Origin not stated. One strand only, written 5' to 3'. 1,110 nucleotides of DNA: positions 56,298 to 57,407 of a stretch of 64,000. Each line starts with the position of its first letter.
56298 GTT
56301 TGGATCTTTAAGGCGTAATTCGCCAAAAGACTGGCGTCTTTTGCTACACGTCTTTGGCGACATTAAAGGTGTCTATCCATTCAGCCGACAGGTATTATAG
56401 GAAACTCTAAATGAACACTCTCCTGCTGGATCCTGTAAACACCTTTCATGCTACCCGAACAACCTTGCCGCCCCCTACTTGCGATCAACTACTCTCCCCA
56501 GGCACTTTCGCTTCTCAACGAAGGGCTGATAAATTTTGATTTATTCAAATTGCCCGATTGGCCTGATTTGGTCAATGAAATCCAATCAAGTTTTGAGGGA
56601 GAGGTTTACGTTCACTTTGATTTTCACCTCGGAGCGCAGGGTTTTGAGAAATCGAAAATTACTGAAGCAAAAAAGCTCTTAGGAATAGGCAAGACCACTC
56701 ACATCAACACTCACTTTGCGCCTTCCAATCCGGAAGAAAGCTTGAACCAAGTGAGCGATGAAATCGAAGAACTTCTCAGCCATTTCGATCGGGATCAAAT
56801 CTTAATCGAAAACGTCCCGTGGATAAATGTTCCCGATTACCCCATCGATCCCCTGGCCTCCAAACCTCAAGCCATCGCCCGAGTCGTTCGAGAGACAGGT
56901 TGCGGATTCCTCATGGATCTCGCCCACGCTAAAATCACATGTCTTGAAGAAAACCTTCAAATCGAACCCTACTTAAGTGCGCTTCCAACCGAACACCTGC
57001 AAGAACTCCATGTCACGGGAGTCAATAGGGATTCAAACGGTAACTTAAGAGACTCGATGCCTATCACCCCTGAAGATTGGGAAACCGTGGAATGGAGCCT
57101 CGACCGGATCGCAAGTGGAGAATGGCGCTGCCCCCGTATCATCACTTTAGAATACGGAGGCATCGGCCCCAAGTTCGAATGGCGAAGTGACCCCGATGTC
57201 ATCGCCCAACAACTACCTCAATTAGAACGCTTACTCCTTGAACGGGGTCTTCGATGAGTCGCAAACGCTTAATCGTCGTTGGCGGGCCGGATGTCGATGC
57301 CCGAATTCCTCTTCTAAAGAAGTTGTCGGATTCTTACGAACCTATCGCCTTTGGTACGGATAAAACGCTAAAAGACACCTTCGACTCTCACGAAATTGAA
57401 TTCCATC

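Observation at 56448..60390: DUF692 (MbnB/TglH-like) protein translationally coupled to a glycosyltransferase, methyltransferase and sugar aminotransferase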

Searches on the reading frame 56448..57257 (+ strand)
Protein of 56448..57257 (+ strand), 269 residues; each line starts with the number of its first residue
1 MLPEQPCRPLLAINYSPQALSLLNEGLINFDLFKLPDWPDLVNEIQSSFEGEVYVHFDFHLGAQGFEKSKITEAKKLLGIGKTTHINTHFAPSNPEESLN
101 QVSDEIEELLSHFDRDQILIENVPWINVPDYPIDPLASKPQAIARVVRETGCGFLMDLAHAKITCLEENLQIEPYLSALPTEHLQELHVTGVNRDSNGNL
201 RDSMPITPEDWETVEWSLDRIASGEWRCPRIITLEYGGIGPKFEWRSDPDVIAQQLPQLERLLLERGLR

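Call 3: search_protein_families(library=pfam, proteins=[window:56448-57257:+], max_evalue=0.1)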
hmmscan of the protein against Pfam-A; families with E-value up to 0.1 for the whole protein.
window:56448-57257:+ (269 aa): 3 families
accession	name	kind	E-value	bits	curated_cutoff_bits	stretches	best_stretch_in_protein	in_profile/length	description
PF05114.20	MbnB_TglH_ChrH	-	5.9e-11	42.5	25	1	96-221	110-232/263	RiPP precursor modification enzyme MbnB/TglH/ChrH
PF01261.30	AP_endonuc_2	-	4.3e-05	23.8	31.1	1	78-222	80-220/249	Xylose isomerase-like TIM barrel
PF09288.16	UBA_3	-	0.061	13.6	20.4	0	62-82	17-37/55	Fungal ubiquitin-associated domain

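Call 4: search_protein_families(library=ncbifam, proteins=[window:56448-57257:+], max_evalue=0.1)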
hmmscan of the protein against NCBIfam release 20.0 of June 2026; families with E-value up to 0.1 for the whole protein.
window:56448-57257:+ (269 aa): 4 families
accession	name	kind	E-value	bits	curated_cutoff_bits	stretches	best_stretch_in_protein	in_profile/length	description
NF050151.1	RiPP_MNIO_ApyH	equivalog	7.1e-13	48.3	400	1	81-237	112-259/283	multinuclear non-heme iron-dependent oxidative enzyme ApyH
NF050167.1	MNIO_BufB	equivalog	9.6e-11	41.5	310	1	95-195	108-204/262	MNIO family bufferin maturase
NF003818.2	PRK05409.1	equivalog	4.7e-06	26.4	360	1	96-197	112-208/264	HvfB family MNIO-type RiPP peptide maturase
TIGR04159.2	methbact_MbnB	equivalog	0.09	12.3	325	0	118-193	129-196/261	methanobactin biosynthesis protein MbnB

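Call 5: find_homologous_proteins(query=window:56448-57254:+, max_evalue=0.001)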
Query window:56448-57254:+ (269 aa): 250 proteins with E <= 0.001 among 1393 candidates; the best 120 are listed.
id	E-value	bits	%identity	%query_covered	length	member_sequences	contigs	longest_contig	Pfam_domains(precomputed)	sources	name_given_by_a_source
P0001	1.2e-181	620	100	100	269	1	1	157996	PF05114.21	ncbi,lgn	-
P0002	3.4e-86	307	54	97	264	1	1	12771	PF05114.21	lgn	-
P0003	5.4e-69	251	46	96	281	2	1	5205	PF05114.21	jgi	jgi:uncharacterized protein (UPF0276 family)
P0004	1.8e-64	236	43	96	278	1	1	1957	PF05114.21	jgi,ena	-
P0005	3.8e-61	225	42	96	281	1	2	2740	PF05114.21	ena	-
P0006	7.8e-60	221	42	96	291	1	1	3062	PF05114.21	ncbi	-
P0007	7.3e-59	217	40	94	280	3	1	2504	PF05114.21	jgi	jgi:uncharacterized protein (UPF0276 family)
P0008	7.5e-58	214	40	97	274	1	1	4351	PF05114.21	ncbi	-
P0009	9.7e-58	214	39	94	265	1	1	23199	PF05114.21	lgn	-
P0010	1.6e-57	213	41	100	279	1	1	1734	PF05114.21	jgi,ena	-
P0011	3.4e-57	212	41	94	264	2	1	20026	PF05114.21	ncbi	-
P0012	4.0e-57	212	42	93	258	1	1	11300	PF05114.21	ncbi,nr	ncbi:MAG: DUF692 family protein [Firmicutes bacterium]|nr:DUF692 family protein [Bacillota bacterium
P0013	4.3e-57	212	40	94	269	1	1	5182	PF05114.21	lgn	-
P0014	7.5e-57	211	41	94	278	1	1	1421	PF05114.21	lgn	-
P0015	8.3e-57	211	38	94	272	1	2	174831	PF05114.21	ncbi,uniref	ncbi:hypothetical protein GCM10009001_20990 [Virgibacillus siamensis]|uniref:DUF692 family protein n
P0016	3.7e-56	208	40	94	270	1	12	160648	PF05114.21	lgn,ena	-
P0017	5.3e-56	208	41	94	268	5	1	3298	PF05114.21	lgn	-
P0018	1.3e-55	207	41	96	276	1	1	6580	PF05114.21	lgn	-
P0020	5.8e-55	205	41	94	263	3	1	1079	PF01261.31,PF05114.21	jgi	jgi:uncharacterized protein (UPF0276 family)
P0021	1.5e-54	203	42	94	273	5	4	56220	PF05114.21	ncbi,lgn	-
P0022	2.0e-54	203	40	95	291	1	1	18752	PF05114.21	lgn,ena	-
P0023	9.0e-54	201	39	96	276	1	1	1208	PF05114.21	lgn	-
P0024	1.1e-53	200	40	94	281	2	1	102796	PF05114.21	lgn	-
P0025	1.1e-53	200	40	94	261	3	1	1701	PF05114.21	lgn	-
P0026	1.2e-53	200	39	94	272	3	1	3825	PF01261.31,PF05114.21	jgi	-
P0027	2.0e-53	200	39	94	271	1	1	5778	PF05114.21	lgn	-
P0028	4.3e-53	198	39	95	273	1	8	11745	PF05114.21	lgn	-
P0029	5.0e-53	198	40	93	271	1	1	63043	PF05114.21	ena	-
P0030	1.1e-52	197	41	95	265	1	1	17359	PF05114.21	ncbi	-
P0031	1.3e-52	197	39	94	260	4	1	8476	PF05114.21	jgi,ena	-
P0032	1.3e-52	197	39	94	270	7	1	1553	PF05114.21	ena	-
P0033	1.6e-52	197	38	93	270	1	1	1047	PF05114.21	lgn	-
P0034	1.8e-52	196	39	94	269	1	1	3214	PF05114.21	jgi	jgi:hypothetical protein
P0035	2.5e-52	196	40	94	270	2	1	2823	PF05114.21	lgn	-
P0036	3.2e-52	196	39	94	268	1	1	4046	PF05114.21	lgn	-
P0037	4.4e-52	195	39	94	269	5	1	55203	PF05114.21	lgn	-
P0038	6.4e-52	195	40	93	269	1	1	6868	PF05114.21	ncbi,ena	-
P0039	1.4e-51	194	42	96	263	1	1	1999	PF01261.31,PF05114.21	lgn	-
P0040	1.8e-51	193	37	94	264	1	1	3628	PF05114.21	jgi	jgi:uncharacterized protein (UPF0276 family)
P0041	2.3e-51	193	39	93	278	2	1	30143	PF05114.21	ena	-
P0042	3.2e-51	192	39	93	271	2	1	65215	PF05114.21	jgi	jgi:uncharacterized protein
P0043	6.5e-51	191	41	93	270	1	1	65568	PF05114.21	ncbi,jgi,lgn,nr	ncbi:MAG: DUF692 family protein [Anaerolineae bacterium]|jgi:uncharacterized protein (UPF0276 family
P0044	1.1e-50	191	38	94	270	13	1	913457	PF05114.21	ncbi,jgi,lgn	-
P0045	1.1e-50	190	39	95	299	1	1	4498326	PF05114.21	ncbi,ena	-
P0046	1.3e-50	190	39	94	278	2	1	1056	PF05114.21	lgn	-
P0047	1.6e-50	190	38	94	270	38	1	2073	PF05114.21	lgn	-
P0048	1.8e-50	190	43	94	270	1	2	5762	PF05114.21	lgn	-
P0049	2.2e-50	190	38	94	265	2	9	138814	PF05114.21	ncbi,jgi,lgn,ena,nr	ncbi:MAG TPA: DUF692 family protein [Anaerolineaceae bacterium]|nr:DUF692 family protein [Anaeroline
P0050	2.8e-50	189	39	94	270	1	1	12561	PF01261.31,PF05114.21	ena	-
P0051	3.2e-50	189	39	94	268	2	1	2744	PF01261.31,PF05114.21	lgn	-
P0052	4.0e-50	189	38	94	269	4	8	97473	PF05114.21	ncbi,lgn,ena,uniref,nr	ncbi:MAG TPA: DUF692 family protein [Lentibacillus sp.]|uniref:multinuclear nonheme iron-dependent o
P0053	5.4e-50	188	39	96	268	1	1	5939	PF05114.21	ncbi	-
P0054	5.7e-50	188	37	94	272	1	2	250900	PF05114.21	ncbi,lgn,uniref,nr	ncbi:multinuclear nonheme iron-dependent oxidase [Jeotgalibacillus terrae]|uniref:DUF692 family mult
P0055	8.1e-50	188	37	94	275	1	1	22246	PF01261.31,PF05114.21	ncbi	-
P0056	1.2e-49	187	39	94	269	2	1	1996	PF05114.21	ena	-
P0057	1.6e-49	187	39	96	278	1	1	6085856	PF05114.21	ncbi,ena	-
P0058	1.8e-49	187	38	96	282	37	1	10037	PF05114.21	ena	-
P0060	2.0e-49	186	38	94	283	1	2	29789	PF05114.21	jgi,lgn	-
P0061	2.0e-49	186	37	94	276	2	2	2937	PF05114.21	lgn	-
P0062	2.4e-49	186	39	94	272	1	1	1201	PF05114.21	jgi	jgi:uncharacterized protein (UPF0276 family)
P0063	3.0e-49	186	39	96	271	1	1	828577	PF05114.21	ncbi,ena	-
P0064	3.5e-49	186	38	93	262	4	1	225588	PF05114.21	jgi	jgi:uncharacterized protein (UPF0276 family)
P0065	3.8e-49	185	37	94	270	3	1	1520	PF05114.21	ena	-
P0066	4.2e-49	185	37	94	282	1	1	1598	PF05114.21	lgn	-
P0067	7.9e-49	184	39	94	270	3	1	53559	PF05114.21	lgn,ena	-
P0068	8.3e-49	184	37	94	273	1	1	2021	PF05114.21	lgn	-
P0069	9.0e-49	184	40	94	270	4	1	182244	PF01261.31,PF05114.21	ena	-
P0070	1.0e-48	184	41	94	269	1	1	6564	PF05114.21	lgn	-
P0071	1.0e-48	184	36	93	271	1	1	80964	PF01261.31,PF05114.21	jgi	jgi:sugar phosphate isomerase/epimerase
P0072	1.2e-48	184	39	94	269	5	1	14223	PF05114.21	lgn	-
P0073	1.5e-48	183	39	94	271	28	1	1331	PF05114.21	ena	-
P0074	2.0e-48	183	37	93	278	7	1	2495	PF05114.21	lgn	-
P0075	2.1e-48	183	39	94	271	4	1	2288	PF05114.21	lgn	-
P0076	2.3e-48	183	35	94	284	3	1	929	PF05114.21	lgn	-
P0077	3.4e-48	182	39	94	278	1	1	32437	PF05114.21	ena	-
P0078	3.8e-48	182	39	94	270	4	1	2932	PF05114.21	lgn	-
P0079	4.4e-48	182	38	96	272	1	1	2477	PF05114.21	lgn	-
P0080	5.4e-48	182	39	94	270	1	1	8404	PF05114.21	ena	-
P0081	5.4e-48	182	39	94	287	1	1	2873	PF05114.21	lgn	-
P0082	5.6e-48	182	39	94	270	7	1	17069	PF05114.21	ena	-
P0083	6.0e-48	182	36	96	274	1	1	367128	PF05114.21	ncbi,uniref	ncbi:DUF692 family multinuclear iron-containing protein [Virgibacillus kekensis]|uniref:DUF692 famil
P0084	6.6e-48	181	40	94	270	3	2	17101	PF05114.21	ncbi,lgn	-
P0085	6.7e-48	181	38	94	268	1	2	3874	PF05114.21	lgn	-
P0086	7.9e-48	181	38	93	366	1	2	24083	PF05114.21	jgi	jgi:uncharacterized protein (UPF0276 family)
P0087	1.5e-47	180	41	74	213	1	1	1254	PF05114.21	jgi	-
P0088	1.5e-47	180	40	94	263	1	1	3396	PF05114.21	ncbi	-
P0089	1.9e-47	180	39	94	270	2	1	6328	PF05114.21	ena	-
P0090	1.9e-47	180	37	94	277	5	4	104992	PF05114.21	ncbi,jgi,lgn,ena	-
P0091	2.0e-47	180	39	95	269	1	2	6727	PF05114.21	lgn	-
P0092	2.1e-47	180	37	94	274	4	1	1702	PF05114.21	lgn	-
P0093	2.2e-47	180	38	94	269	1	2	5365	PF05114.21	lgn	-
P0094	2.8e-47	179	39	94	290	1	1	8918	PF05114.21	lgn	-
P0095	3.4e-47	179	39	94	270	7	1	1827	PF05114.21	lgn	-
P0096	4.7e-47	179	40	96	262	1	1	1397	PF05114.21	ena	-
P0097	5.6e-47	178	38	93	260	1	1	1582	PF05114.21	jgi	jgi:uncharacterized protein (UPF0276 family)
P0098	6.0e-47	178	38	94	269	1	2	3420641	PF05114.21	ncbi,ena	-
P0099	8.1e-47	178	39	94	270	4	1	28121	PF05114.21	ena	-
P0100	1.1e-46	177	38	94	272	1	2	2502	PF05114.21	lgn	-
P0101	1.2e-46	177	38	94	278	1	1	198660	PF05114.21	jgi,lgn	-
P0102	1.6e-46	177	37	94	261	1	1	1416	PF05114.21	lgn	-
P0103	1.8e-46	177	38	94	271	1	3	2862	PF05114.21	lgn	-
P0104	1.9e-46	177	41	94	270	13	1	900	PF05114.21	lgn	-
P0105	2.8e-46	176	35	95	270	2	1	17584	PF05114.21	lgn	-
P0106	2.8e-46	176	39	93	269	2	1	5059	PF05114.21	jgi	jgi:uncharacterized protein (UPF0276 family)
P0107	3.9e-46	176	41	92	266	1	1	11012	PF05114.21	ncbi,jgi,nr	ncbi:MAG: DUF692 family protein [Anaerolineae bacterium]|jgi:uncharacterized protein (UPF0276 family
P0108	5.4e-46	175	39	94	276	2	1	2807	PF05114.21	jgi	jgi:uncharacterized protein (UPF0276 family)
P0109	6.4e-46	175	36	94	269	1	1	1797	PF05114.21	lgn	-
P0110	6.7e-46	175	38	87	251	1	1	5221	PF05114.21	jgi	jgi:uncharacterized protein (UPF0276 family)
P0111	6.9e-46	175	38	94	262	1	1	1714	PF05114.21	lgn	-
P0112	6.9e-46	175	37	95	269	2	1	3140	PF05114.21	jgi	jgi:uncharacterized protein (UPF0276 family)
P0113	9.6e-46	174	39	94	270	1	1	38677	PF05114.21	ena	-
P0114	1.1e-45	174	37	93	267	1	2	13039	PF05114.21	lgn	-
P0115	1.2e-45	174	36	95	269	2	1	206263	PF05114.21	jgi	jgi:uncharacterized protein (UPF0276 family)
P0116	1.3e-45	174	37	94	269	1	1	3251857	PF05114.21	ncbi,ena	-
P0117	1.6e-45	174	40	94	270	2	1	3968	PF05114.21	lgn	-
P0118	2.0e-45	173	36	94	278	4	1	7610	PF01261.31,PF05114.21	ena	-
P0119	2.1e-45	173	39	94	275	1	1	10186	PF05114.21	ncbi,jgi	jgi:uncharacterized protein (UPF0276 family)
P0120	4.1e-45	172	37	94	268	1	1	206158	PF05114.21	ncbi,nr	ncbi:MAG: DUF692 family protein [Trueperaceae bacterium]|nr:DUF692 family protein [Trueperaceae bact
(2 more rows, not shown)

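Call 6: search_solved_structures(query=window:56448-57254:+, max_evalue=10, show_alignments=3)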
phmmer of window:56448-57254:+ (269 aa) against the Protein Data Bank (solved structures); distinct sequences matched with E-value up to 10: 3.
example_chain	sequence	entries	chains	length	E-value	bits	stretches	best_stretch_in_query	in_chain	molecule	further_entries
6p80_A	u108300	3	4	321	0.56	12.6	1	23-119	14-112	E. coli MS115-1 NucC | E. coli MS115-1 CdnC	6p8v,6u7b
7dz9_B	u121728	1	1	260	1.2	11.6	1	117-194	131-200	cpMbnB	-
7dz9_A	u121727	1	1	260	1.2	11.6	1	117-194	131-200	MbnB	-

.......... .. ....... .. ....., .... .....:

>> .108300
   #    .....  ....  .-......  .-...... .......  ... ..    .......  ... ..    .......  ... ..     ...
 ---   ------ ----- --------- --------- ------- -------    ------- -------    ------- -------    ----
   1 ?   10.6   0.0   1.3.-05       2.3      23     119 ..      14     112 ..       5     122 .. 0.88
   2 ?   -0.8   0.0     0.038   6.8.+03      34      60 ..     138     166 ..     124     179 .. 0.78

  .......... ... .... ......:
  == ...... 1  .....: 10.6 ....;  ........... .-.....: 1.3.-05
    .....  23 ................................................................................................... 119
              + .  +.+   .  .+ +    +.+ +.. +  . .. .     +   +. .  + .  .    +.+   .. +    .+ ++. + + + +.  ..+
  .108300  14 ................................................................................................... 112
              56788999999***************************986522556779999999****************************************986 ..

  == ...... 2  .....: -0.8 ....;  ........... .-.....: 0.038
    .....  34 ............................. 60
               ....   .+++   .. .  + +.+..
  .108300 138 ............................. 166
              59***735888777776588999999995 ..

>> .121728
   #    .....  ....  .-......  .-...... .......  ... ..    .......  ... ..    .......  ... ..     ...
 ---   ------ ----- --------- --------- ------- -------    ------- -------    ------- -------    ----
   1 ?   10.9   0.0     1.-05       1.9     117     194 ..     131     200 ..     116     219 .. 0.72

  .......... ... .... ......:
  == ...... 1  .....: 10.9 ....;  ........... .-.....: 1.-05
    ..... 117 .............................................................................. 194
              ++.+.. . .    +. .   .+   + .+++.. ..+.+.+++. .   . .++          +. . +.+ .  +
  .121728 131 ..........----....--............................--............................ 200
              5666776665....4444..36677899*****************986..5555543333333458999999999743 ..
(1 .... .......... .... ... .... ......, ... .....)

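Call 7: find_encoding_contigs(protein=P0001, flank=10000, max_places=3)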
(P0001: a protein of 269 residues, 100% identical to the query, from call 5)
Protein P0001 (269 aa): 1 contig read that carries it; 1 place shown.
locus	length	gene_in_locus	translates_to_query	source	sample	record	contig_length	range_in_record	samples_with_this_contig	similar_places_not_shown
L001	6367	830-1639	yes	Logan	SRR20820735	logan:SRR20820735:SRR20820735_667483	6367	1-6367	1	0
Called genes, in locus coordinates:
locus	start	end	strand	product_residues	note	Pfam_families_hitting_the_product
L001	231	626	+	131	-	PF08334:T2SSG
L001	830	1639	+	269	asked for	PF05114:MbnB_TglH_ChrH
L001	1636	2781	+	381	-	PF13477:Glyco_trans_4_2 (weak), PF00534:Glycos_transf_1, PF13692:Glyco_trans_1_4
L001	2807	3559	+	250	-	PF13489:Methyltransf_23 (weak), PF01209:Ubie_methyltran, PF13847:Methyltransf_31, PF08241:Methyltransf_11, PF08242:Methyltransf_12, PF13649:Methyltransf_25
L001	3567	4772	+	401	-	PF01041:DegT_DnrJ_EryC1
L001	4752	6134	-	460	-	PF25058:ARM_TT21 (faint), PF09976:TPR_21 (faint), PF13428:TPR_14 (faint), PF17004:SRP_TPR_like (faint), PF00515:TPR_1 (faint), PF07719:TPR_2 (faint), PF12895:ANAPC3 (faint), PF13174:TPR_6 (faint), +6 more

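Call 8: find_encoding_contigs(protein=P0002, flank=10000, max_places=3)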
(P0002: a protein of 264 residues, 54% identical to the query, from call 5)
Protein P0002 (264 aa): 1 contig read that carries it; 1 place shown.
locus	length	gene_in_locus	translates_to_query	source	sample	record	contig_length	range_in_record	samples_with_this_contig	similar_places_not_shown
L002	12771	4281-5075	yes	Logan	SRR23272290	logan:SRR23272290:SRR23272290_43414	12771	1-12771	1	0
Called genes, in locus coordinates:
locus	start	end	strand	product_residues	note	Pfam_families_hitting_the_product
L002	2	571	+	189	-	?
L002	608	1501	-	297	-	PF03088:Str_synth (faint), PF08450:SGL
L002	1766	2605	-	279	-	PF00756:Esterase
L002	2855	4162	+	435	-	PF13570:Beta-prop_ACSF4 (faint), PF25293:Beta-prop_EMC1_N (faint), PF13360:PQQ_2, PF01011:PQQ (faint), PF13360:PQQ_2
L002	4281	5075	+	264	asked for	PF05114:MbnB_TglH_ChrH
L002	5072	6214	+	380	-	PF13439:Glyco_transf_4, PF13477:Glyco_trans_4_2, PF13579:Glyco_trans_4_4, PF13524:Glyco_trans_1_2 (faint), PF20706:GT4-conflict, PF00534:Glycos_transf_1, PF13692:Glyco_trans_1_4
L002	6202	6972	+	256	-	PF13489:Methyltransf_23, PF13847:Methyltransf_31, PF08241:Methyltransf_11, PF08242:Methyltransf_12, PF13649:Methyltransf_25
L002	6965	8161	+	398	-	PF01041:DegT_DnrJ_EryC1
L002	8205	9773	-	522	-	PF07719:TPR_2 (faint), PF12895:ANAPC3 (faint), PF13428:TPR_14 (faint), PF13432:TPR_16 (faint), PF13181:TPR_8 (faint), PF14559:TPR_19 (faint), PF00515:TPR_1 (faint), PF21545:T7SS_EccA1_N (weak), +1 more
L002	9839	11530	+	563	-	PF01839:FG-GAP (faint), PF13517:FG-GAP_3, PF07593:UnbV_ASPIC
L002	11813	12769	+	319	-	?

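Call 9: find_encoding_contigs(protein=P0015, flank=10000, max_places=3)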
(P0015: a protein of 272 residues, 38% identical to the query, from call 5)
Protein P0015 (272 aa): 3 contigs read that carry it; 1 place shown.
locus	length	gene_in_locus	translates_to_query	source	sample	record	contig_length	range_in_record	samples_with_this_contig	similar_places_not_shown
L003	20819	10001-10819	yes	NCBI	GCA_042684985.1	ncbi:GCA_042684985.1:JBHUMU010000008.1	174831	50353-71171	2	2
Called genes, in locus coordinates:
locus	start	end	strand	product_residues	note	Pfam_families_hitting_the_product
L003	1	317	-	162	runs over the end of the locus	PF09512:ThiW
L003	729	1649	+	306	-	PF01636:APH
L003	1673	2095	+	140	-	PF13273:DUF4064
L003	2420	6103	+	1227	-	PF00932:LTD, PF01336:tRNA_anti-codon (weak), PF18942:DUF5689 (faint), PF00565:SNase, PF00149:Metallophos, PF02872:5_nucleotid_C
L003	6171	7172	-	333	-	PF22564:HAAS (weak)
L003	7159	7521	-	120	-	PF03551:PadR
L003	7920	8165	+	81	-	PF01035:DNA_binding_1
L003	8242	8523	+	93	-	PF06196:DUF997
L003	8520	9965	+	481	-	PF00474:SSF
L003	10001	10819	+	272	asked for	PF05114:MbnB_TglH_ChrH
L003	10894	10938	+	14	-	PF08057:Ery_res_leader2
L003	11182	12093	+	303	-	PF00005:ABC_tran, PF13304:AAA_21 (faint), PF12848:ABC_tran_Xtn (weak)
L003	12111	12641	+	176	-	PF00005:ABC_tran, PF13304:AAA_21 (faint)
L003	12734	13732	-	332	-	PF00070:Pyr_redox (faint), PF01134:GIDA (faint), PF01266:DAO (faint), PF01946:Thi4 (weak), PF03486:HI0933_like (faint), PF07992:Pyr_redox_2, PF13450:NAD_binding_8 (weak), PF13738:Pyr_redox_3, +1 more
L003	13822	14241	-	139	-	-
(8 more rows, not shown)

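Call 10: find_encoding_contigs(protein=P0045, flank=8000, max_places=2)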
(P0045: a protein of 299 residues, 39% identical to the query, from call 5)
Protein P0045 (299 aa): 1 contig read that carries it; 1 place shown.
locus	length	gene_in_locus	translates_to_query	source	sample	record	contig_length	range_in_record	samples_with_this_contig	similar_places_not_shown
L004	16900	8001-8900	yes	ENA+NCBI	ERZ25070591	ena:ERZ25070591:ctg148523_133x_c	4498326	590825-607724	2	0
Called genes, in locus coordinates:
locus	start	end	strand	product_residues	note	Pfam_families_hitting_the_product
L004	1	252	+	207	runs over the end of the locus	PF00072:Response_reg, PF08281:Sigma70_r4_2, PF00196:GerE, PF04545:Sigma70_r4 (weak)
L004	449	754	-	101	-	PF00313:CSD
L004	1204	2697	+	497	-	PF03853:YjeF_N, PF01256:Carb_kinase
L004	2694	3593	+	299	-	PF00288:GHMP_kinases_N, PF08544:GHMP_kinases_C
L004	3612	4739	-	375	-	PF06325:PrmA, PF05175:MTS, PF13489:Methyltransf_23 (weak), PF03602:Cons_hypoth95 (faint), PF13847:Methyltransf_31 (weak), PF08241:Methyltransf_11, PF08242:Methyltransf_12 (weak), PF13649:Methyltransf_25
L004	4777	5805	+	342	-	PF02543:Carbam_trans_N (faint), PF00814:TsaD, PF22521:HypF_C_2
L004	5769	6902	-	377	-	PF13439:Glyco_transf_4, PF13477:Glyco_trans_4_2, PF13579:Glyco_trans_4_4, PF20706:GT4-conflict, PF00534:Glycos_transf_1, PF13692:Glyco_trans_1_4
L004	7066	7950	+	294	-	PF02645:DegV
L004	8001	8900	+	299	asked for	PF05114:MbnB_TglH_ChrH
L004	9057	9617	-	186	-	-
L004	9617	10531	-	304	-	PF12804:NTP_transf_3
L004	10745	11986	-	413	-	PF14326:DUF4384, PF08308:PEGA, PF22820:TcaA_3rd_4th (faint), PF08308:PEGA, PF13620:CarboxypepD_reg, PF13715:CarbopepD_reg_2 (weak)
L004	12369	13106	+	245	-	-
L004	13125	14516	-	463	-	PF00206:Lyase_1, PF10415:FumaraseC_C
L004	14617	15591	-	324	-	PF00756:Esterase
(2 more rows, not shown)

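Call 11: find_encoding_contigs(protein=P0057, flank=8000, max_places=2)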
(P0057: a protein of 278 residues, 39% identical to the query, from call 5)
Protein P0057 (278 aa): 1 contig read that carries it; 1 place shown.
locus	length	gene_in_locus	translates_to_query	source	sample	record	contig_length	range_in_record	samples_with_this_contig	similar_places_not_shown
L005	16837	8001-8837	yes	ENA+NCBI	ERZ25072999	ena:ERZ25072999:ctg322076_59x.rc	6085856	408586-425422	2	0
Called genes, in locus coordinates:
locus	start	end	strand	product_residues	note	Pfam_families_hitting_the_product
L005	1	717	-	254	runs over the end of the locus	PF11967:RecO_N, PF02565:RecO_C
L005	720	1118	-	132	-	PF00383:dCMP_cyt_deam_1, PF08211:dCMP_cyt_deam_2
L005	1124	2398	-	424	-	PF01595:CNNM, PF00571:CBS, PF03471:CorC_HlyC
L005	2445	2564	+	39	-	-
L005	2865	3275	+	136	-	-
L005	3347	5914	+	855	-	-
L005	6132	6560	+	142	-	-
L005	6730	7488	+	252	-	-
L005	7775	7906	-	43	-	-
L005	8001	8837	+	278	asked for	PF05114:MbnB_TglH_ChrH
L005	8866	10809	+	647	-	PF16697:Yop-YscD_cpl, PF00498:FHA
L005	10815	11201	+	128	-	-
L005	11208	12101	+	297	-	-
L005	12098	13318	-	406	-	-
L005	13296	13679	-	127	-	-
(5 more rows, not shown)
